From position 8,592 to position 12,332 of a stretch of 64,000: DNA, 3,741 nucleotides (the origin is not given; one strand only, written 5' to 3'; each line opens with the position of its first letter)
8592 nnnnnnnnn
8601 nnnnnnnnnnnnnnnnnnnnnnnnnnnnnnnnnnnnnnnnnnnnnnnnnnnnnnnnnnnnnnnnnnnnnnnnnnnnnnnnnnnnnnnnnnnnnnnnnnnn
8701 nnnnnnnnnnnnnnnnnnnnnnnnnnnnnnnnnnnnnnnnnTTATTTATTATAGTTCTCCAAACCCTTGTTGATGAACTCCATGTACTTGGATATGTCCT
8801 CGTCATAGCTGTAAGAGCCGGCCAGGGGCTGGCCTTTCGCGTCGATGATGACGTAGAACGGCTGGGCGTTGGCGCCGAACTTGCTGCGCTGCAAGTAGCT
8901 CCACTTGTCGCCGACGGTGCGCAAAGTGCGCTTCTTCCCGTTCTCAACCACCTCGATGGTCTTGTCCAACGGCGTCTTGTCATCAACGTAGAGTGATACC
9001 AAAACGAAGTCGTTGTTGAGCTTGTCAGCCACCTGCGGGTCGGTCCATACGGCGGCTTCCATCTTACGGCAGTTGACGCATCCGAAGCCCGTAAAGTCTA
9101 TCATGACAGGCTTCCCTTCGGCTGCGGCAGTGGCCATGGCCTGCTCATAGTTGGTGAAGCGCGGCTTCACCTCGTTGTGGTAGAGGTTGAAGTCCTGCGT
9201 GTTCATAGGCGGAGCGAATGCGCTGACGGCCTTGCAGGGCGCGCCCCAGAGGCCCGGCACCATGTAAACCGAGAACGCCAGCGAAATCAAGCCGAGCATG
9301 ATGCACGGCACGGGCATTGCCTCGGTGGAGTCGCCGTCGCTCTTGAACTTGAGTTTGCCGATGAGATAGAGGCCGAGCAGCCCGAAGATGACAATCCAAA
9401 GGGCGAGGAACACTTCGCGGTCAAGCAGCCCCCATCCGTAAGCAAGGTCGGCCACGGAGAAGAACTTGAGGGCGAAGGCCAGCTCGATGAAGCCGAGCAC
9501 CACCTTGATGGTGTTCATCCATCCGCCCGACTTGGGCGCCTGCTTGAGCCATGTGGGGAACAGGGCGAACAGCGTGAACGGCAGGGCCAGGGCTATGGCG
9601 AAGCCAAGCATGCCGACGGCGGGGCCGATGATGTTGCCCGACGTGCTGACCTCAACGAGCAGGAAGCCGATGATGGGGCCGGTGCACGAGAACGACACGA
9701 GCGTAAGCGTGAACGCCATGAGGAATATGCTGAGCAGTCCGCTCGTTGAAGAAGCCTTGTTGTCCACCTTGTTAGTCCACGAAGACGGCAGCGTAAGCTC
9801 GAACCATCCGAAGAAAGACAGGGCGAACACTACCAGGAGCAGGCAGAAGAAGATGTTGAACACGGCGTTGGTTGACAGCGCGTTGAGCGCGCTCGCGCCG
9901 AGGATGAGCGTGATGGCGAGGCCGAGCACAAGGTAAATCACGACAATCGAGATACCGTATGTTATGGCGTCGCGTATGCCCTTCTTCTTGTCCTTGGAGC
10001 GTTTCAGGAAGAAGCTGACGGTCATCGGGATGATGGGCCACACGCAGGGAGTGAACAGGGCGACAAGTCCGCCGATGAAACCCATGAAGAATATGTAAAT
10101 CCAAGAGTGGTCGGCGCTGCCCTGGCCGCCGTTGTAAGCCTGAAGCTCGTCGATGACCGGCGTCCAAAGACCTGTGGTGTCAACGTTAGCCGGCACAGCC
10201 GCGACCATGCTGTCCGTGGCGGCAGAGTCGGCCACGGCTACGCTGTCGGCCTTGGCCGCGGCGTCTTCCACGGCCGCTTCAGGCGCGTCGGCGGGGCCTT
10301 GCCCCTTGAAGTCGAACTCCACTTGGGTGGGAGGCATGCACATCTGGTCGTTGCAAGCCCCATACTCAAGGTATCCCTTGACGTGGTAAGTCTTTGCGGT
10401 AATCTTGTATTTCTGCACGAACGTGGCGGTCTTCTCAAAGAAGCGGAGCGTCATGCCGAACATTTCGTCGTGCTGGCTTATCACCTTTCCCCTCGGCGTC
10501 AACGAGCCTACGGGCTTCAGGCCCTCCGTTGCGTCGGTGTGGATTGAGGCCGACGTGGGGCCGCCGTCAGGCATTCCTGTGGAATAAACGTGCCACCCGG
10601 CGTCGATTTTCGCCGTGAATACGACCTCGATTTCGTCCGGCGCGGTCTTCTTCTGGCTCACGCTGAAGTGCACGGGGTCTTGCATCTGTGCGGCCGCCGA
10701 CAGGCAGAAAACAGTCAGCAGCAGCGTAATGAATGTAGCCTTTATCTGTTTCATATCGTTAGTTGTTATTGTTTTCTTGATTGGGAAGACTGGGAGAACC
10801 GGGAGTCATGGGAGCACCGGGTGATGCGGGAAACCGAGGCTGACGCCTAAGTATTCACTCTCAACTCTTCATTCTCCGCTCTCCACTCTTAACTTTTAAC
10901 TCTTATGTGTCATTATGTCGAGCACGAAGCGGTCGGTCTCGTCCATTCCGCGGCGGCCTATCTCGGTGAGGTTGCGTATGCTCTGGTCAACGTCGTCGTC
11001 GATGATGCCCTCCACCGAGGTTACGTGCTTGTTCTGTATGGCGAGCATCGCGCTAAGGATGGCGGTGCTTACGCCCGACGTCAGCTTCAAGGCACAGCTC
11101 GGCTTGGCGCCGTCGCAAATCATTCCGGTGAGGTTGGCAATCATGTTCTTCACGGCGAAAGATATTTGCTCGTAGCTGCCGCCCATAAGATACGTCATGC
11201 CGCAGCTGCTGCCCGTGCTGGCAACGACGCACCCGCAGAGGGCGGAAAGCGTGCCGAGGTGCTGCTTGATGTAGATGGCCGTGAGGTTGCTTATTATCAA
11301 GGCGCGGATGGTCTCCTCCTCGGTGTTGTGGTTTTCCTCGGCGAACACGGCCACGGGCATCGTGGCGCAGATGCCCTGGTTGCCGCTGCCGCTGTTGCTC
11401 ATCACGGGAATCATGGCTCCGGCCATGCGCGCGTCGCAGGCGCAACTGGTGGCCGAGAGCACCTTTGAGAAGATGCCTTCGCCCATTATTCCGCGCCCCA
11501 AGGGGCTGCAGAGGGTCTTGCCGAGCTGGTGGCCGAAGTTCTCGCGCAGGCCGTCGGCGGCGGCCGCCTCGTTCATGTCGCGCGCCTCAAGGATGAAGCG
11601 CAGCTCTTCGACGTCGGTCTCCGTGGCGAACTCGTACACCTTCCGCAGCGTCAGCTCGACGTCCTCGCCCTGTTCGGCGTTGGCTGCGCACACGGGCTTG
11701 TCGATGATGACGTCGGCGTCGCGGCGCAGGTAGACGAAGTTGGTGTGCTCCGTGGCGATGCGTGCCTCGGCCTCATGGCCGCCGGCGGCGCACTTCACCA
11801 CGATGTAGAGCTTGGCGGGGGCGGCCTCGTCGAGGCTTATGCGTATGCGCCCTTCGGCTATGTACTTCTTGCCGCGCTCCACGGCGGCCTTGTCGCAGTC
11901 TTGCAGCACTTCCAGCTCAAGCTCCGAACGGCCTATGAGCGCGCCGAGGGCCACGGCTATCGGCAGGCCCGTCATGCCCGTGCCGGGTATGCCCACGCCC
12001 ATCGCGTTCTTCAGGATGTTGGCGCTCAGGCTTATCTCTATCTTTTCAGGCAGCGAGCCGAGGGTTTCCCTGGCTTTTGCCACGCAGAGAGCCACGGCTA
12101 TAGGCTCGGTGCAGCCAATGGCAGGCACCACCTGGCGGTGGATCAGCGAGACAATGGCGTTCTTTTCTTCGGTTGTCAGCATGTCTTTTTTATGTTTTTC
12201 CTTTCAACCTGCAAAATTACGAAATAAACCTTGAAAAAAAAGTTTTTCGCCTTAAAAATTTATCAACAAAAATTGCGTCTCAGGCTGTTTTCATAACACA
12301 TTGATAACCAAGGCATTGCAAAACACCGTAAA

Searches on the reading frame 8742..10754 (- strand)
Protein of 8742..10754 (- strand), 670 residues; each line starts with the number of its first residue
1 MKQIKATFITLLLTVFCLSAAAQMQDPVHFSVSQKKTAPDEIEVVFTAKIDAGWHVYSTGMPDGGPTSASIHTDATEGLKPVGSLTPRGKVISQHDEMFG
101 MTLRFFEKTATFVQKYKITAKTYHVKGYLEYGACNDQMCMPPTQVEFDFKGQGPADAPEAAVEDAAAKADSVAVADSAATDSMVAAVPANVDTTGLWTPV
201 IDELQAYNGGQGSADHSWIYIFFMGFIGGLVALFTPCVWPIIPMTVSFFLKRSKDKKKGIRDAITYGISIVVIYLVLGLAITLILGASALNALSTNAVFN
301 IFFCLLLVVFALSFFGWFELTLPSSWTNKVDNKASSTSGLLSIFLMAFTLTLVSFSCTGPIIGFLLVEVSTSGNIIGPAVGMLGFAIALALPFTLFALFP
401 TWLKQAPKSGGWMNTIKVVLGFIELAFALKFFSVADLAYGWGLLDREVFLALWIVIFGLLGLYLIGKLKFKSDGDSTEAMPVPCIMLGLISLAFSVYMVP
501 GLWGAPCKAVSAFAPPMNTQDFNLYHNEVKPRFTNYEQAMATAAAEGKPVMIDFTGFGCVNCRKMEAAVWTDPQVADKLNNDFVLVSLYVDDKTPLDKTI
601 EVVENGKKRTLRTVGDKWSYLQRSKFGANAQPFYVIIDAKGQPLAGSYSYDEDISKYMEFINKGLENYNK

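Call 18: search_protein_families(library=pfam, proteins=[window:8742-10754:-])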
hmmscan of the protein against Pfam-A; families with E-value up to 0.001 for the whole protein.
window:8742-10754:- (670 aa): 5 families
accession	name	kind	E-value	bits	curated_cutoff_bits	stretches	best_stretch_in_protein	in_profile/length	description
PF02683.22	DsbD_TM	-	6.9e-28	97.9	27.1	1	222-431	5-214/219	Cytochrome C biogenesis protein transmembrane domain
PF13899.12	Thioredoxin_7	-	9.6e-13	48.5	27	1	535-596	5-61/83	Thioredoxin-like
PF11412.14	DsbD_N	-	1.2e-08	35.4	25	1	34-148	15-116/119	Thiol:disulfide interchange protein DsbD, N-terminal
PF13098.12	Thioredoxin_2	-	2e-07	31.7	27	1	543-644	1-88/104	Thioredoxin-like domain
PF03190.21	Thioredox_DsbH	-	6.7e-07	29.9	27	1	537-599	27-89/163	Protein of unknown function, DUF255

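Call 26: find_encoding_contigs(protein=window:8742-10754:-, flank=2000, max_places=4)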
Protein window:8742-10754:- (670 aa): 8 contigs read that carry it; 3 places shown.
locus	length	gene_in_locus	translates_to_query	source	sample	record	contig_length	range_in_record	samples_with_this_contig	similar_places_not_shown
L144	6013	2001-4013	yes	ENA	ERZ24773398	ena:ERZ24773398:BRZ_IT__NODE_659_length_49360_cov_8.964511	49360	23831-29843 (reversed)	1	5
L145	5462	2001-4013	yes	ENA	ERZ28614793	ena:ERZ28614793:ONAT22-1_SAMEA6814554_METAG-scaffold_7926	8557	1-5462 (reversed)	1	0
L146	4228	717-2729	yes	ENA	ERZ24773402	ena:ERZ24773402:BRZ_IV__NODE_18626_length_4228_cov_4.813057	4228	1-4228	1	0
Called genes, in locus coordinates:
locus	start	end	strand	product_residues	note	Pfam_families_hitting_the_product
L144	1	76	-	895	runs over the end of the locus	-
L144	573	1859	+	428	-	PF03313:SDH_alpha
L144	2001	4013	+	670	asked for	PF11412:DsbD_N, PF02683:DsbD_TM, PF03190:Thioredox_DsbH (weak), PF13098:Thioredoxin_2, PF13899:Thioredoxin_7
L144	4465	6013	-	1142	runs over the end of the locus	PF13086:AAA_11, PF13245:AAA_19, PF13604:AAA_30 (weak), PF13086:AAA_11, PF13087:AAA_12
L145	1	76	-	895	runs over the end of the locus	-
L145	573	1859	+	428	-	PF03313:SDH_alpha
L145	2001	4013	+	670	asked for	PF11412:DsbD_N, PF02683:DsbD_TM, PF03190:Thioredox_DsbH (weak), PF13098:Thioredoxin_2, PF13899:Thioredoxin_7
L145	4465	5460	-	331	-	?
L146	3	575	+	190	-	?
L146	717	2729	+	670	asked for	PF11412:DsbD_N, PF02683:DsbD_TM, PF03190:Thioredox_DsbH (weak), PF13098:Thioredoxin_2, PF13899:Thioredoxin_7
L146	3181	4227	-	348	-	?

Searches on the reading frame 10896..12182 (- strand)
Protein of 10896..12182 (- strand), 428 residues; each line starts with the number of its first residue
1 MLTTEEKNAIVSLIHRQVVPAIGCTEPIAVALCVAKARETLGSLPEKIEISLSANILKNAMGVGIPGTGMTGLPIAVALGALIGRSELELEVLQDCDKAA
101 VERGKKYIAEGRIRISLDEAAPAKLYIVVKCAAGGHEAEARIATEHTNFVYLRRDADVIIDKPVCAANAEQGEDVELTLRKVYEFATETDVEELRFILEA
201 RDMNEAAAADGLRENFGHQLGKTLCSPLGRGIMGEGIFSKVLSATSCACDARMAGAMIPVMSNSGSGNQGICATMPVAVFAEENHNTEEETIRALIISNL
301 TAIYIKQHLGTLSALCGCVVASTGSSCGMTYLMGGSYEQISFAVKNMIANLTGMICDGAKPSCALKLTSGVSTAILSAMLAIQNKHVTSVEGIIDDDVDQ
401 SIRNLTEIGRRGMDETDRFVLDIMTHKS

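Call 18: search_protein_families(library=pfam, proteins=[window:10896-12182:-])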
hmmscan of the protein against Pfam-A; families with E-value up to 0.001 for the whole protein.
window:10896-12182:- (428 aa): 1 family
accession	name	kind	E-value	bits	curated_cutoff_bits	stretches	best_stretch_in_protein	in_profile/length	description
PF03313.21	SDH_alpha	-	1.3e-67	228.7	26.4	1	89-421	3-259/260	Serine dehydratase alpha chain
